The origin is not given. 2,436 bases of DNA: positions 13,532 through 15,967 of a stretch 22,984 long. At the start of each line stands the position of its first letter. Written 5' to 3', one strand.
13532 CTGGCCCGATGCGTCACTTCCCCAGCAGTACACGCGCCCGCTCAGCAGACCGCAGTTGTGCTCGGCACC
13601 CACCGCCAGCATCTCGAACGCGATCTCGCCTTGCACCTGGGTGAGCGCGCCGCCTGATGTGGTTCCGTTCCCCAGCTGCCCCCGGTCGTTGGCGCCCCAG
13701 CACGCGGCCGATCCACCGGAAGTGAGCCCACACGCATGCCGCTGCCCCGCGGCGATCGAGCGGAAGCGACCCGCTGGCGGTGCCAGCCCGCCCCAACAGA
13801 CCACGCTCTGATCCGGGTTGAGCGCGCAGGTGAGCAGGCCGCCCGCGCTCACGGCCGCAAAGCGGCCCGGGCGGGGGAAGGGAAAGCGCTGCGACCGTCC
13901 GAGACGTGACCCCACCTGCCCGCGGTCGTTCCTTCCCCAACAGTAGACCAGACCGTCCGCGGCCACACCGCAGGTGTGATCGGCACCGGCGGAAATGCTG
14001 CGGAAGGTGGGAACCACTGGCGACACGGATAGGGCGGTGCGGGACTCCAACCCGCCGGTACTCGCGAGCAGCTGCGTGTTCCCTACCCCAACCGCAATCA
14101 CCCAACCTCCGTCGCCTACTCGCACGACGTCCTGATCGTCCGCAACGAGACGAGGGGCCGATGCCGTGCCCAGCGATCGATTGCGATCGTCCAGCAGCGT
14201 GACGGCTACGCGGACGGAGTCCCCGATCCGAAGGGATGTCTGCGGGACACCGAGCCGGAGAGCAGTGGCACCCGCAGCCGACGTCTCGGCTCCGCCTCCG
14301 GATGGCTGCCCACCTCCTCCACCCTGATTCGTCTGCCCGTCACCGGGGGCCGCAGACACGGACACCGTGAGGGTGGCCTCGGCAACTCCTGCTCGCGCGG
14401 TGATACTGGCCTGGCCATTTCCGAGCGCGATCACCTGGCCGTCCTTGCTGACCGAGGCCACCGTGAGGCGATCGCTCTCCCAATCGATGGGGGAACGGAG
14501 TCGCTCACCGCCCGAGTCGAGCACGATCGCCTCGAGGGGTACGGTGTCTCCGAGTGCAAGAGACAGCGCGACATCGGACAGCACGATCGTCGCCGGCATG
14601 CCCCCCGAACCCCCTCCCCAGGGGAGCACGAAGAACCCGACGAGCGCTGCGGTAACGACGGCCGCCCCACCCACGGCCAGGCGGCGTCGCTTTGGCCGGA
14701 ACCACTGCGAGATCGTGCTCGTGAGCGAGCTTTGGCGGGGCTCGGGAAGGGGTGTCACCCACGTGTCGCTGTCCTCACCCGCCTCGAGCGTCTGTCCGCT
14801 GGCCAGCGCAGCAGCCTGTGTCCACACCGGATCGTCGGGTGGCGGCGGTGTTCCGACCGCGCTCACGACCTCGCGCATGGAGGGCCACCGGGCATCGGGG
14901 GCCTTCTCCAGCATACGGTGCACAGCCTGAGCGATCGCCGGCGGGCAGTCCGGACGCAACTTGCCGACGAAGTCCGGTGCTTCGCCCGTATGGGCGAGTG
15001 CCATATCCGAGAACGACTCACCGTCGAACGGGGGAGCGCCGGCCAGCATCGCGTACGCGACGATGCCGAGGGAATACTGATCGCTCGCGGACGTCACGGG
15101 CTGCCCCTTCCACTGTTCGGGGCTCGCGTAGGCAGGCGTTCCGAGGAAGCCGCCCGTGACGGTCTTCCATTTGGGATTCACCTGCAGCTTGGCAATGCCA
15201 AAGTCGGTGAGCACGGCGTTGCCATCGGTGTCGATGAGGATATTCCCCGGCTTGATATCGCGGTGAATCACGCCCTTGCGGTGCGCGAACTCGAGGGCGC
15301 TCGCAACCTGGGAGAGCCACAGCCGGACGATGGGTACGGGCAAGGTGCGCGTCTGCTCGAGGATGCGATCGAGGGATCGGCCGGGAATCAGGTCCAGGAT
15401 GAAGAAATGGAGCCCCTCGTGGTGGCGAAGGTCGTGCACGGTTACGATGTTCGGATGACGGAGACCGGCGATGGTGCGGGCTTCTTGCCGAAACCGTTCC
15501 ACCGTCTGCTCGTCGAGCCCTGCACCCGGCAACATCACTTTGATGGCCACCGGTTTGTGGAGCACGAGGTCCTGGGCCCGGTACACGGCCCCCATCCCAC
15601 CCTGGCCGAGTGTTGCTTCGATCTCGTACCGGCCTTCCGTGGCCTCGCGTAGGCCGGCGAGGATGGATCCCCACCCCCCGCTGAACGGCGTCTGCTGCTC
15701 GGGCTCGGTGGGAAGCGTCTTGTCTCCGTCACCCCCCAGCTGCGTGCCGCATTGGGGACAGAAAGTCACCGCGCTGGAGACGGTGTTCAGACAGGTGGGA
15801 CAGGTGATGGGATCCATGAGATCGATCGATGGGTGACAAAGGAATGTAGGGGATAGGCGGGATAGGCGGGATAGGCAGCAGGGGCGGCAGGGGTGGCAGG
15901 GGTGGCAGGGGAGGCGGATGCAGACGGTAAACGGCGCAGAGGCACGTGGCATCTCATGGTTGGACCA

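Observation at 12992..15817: Ser/Thr kinase with an unusual architecture: zinc ribbon, kinase, TM, two Big_2 domains and a seven-bladed RCC1 propeller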

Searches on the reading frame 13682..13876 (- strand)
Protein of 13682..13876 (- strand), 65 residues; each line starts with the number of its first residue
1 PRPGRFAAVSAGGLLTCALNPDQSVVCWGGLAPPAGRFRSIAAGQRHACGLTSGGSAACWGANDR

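Call 58: search_solved_structures(query=window:13682-13876:-, max_evalue=0.01, show_alignments=2)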
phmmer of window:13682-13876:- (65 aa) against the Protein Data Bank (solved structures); distinct sequences matched with E-value up to 0.01: 17.
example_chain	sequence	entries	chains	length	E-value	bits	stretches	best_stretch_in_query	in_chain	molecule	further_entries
7a0j_AAA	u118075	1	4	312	5.5e-14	55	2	8-62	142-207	Serine/threonine-protein kinase-like protein ACR4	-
5t94_A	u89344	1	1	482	4.9e-09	39.4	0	37-63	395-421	Guanine nucleotide exchange factor SRM1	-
5hq2_K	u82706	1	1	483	4.9e-09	39.3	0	37-63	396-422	Guanine nucleotide exchange factor SRM1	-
3of7_A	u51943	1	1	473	5e-09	39.3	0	37-63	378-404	Regulator of chromosome condensation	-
7a0k_A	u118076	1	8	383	3.9e-08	36.5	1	8-62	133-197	Predicted protein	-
6xzn_A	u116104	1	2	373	1.4e-06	31.6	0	29-63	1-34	Ultraviolet-B receptor UVR8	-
6xzm_A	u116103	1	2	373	1.7e-06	31.3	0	29-63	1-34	Ultraviolet-B receptor UVR8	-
4dnu_A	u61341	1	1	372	1.9e-06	31.2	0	37-64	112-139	AT5g63860/MGI19_6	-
6xzl_A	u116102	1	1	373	2.8e-06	30.6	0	29-63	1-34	Ultraviolet-B receptor UVR8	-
4d9s_A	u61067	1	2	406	3.4e-06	30.4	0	37-64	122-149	UVB-resistance protein UVR8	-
4dnv_A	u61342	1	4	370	3.8e-06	30.2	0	37-64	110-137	AT5g63860/MGI19_6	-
4nc4_A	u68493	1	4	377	4.8e-06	29.9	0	37-64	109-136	Ultraviolet-B receptor UVR8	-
7vgg_B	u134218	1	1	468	6.5e-06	29.5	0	37-64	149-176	Ultraviolet-B receptor UVR8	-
4dnw_A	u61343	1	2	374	6.6e-06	29.4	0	37-64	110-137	AT5g63860/MGI19_6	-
4naa_A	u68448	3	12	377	7.7e-06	29.2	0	37-64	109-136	Ultraviolet-B receptor UVR8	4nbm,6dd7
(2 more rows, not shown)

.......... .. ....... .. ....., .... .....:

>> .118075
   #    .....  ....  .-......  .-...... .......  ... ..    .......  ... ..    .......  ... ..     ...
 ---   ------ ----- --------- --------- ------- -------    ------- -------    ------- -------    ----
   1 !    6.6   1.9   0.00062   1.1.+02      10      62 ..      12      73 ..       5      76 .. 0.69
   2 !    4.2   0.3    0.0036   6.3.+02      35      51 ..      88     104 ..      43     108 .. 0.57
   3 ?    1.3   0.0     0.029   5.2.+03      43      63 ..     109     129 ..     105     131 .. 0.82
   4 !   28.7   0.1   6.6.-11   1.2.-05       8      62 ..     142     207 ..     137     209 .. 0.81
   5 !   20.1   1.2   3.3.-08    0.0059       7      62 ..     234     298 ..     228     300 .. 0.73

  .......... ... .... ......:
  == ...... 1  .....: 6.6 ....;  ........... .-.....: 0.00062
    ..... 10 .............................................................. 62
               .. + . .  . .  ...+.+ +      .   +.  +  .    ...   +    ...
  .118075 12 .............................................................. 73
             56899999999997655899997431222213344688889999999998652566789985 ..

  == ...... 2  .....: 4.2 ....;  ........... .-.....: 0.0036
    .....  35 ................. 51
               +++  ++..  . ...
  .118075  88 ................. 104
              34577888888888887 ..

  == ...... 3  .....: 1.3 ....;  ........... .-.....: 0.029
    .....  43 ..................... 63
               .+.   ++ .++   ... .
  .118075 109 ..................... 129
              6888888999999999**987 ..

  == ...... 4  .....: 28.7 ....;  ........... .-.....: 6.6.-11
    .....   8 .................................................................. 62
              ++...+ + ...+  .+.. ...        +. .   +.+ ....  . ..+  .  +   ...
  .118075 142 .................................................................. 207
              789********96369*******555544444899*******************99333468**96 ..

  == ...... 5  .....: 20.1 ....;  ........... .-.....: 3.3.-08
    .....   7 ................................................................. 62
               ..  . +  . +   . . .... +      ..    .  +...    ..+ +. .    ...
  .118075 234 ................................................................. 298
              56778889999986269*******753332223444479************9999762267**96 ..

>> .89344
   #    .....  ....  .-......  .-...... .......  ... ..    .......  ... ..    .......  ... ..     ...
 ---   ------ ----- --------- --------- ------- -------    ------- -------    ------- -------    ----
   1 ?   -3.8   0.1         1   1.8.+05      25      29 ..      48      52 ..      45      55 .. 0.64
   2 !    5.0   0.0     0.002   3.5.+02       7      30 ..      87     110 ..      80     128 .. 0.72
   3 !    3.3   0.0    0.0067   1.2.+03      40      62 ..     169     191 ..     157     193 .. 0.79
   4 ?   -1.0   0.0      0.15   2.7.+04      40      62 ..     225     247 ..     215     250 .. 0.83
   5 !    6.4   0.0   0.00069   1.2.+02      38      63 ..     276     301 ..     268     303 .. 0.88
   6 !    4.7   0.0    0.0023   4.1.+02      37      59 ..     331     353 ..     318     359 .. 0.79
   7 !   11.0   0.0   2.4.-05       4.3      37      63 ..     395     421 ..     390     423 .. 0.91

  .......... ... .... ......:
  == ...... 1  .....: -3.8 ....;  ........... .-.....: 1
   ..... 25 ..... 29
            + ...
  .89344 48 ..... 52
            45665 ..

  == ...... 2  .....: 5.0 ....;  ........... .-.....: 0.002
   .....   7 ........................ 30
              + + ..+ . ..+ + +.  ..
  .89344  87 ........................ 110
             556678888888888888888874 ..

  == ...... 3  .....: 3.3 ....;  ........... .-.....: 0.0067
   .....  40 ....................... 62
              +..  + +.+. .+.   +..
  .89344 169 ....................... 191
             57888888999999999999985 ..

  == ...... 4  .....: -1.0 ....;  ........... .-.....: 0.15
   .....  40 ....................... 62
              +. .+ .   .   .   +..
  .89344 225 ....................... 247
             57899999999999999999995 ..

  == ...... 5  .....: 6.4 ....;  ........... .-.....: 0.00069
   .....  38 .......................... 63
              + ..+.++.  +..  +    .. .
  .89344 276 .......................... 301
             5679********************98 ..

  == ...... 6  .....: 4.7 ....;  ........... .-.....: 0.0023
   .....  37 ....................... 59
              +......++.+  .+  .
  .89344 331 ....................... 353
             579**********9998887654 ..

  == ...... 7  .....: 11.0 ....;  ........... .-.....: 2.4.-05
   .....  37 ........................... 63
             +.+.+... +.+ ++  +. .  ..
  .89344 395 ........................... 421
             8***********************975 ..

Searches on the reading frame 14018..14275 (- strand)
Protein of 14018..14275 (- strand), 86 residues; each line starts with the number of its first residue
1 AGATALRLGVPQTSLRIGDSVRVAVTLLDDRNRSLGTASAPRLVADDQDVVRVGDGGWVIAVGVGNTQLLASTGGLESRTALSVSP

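Call 51: search_protein_families(library=pfam, proteins=[window:14018-14275:-], max_evalue=10)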
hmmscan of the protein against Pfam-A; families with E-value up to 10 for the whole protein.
window:14018-14275:- (86 aa): 0 families

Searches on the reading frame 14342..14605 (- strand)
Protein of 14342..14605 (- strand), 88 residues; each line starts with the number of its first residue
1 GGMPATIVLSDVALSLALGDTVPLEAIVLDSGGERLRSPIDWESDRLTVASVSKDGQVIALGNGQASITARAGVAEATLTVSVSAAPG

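Call 51: search_protein_families(library=pfam, proteins=[window:14342-14605:-], max_evalue=10)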
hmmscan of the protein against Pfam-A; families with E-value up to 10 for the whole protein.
window:14342-14605:- (88 aa): 4 families
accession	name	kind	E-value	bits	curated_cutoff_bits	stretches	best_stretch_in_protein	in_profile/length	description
PF02368.24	Big_2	-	8.3e-07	29.3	22.8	1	9-78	7-74/79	Bacterial Ig-like domain (group 2)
PF22359.2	Big-like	-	0.012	16.2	27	1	43-85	6-48/48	Bacterial Ig-like domain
PF17963.7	Big_9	-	0.017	16.4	23.6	1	38-85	26-76/89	Bacterial Ig domain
PF17892.7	Cadherin_5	-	0.02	15.1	26.5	1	36-74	30-71/98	Cadherin-like domain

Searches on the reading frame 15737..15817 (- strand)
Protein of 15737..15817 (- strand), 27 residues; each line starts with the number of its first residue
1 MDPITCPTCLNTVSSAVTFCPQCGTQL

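Call 51: search_protein_families(library=pfam, proteins=[window:15737-15817:-], max_evalue=10)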
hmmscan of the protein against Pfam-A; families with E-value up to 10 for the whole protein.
window:15737-15817:- (27 aa): 42 families (the best 25 are shown)
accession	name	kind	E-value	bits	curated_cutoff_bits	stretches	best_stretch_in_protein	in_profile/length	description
PF13240.11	Zn_Ribbon_1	-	3e-05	24.1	25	1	6-27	2-23/23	zinc-ribbon domain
PF12773.13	DZR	-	4e-05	24.1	27.3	1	5-24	26-45/45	Double zinc ribbon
PF24460.1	DUF7575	-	4.2e-05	23.3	28.5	1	2-27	2-27/28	Domain of unknown function (DUF7575)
PF10571.15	UPF0547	-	5.9e-05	23.5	29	1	5-24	2-21/26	Uncharacterised protein family UPF0547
PF13248.11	Zn_ribbon_3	-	0.00012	21.9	27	1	4-27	3-26/26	zinc-ribbon domain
PF17032.10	Zn_ribbon_15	-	0.00044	21.4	28.9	1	5-24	54-73/73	zinc-ribbon family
PF18912.6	DZR_2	-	0.0029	17.8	27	1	3-27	7-31/56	Double zinc ribbon domain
PF07191.17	Zn_ribbon_6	-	0.0069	16.8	25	1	4-27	17-39/67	Double zinc ribbon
PF24463.1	DUF7577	-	0.0071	16.4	28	1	3-27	2-26/27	Domain of unknown function (DUF7577)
PF14690.11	Zn_ribbon_ISL3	-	0.0082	17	25.5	2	17-26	2-11/47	zinc-finger of transposase IS204/IS1001/IS1096/IS1165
PF02591.20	Zn_ribbon_9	-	0.01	16.3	29.1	1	11-24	15-30/33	C4-type zinc ribbon domain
PF15801.11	zf-C6H2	-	0.012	16.2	30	1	4-22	13-31/47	zf-MYND-like zinc finger, mRNA-binding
PF08772.16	Zn_ribbon_NOB1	-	0.012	16.1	24.9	1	5-26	10-32/72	Nin one binding (NOB1) Zn-ribbon like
PF14446.12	Prok-RING_1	-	0.018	15.4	29.1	1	5-25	6-28/54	Prokaryotic RING finger family 1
PF10601.15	zf-LITAF-like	-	0.028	15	23.8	1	6-27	45-66/70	LITAF-like zinc ribbon domain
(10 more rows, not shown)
